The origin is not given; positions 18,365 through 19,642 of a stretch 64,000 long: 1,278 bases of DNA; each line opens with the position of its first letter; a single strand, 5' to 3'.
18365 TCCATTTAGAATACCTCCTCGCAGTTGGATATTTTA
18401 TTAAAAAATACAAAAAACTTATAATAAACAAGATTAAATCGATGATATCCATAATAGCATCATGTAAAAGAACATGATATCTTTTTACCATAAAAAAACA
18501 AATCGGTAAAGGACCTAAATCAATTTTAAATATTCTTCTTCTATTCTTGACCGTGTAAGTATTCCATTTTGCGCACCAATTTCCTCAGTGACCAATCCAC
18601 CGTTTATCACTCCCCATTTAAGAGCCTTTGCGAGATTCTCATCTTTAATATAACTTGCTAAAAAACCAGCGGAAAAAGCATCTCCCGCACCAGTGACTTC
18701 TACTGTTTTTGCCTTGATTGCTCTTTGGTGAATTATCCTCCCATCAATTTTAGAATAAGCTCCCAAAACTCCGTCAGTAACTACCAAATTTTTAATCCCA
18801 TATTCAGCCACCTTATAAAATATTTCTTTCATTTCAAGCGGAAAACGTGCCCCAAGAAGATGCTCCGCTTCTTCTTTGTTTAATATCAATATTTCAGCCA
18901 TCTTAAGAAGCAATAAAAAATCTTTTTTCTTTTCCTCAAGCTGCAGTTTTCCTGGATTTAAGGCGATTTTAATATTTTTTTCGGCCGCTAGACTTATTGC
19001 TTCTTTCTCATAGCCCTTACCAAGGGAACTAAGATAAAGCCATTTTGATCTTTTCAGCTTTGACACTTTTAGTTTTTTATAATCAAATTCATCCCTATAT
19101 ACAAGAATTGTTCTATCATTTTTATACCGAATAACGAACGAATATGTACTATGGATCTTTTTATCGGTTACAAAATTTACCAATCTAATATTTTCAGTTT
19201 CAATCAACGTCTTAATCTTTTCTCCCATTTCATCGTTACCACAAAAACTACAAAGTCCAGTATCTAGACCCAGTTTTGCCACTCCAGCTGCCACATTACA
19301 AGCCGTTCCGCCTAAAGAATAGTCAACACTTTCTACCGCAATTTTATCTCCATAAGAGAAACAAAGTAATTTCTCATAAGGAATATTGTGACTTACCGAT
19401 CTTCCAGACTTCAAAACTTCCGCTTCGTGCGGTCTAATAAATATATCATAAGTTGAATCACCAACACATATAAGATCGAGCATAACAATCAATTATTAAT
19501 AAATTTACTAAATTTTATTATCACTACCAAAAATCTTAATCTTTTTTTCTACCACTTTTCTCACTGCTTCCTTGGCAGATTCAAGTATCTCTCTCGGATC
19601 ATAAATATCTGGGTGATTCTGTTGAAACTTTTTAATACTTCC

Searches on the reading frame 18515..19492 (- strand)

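Call 77: search_protein_families(library=pfam, proteins=[window:18515-19492:-], max_evalue=0.001)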
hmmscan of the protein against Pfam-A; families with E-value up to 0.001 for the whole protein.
window:18515-19492:- (325 aa): 2 families
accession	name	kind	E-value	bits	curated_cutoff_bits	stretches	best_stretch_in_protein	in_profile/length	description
PF00294.29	PfkB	-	8.4e-42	144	25.8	1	42-311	21-299/302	pfkB family carbohydrate kinase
PF08543.17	Phos_pyr_kin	-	1.7e-06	28.1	27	1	194-294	115-224/246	Phosphomethylpyrimidine kinase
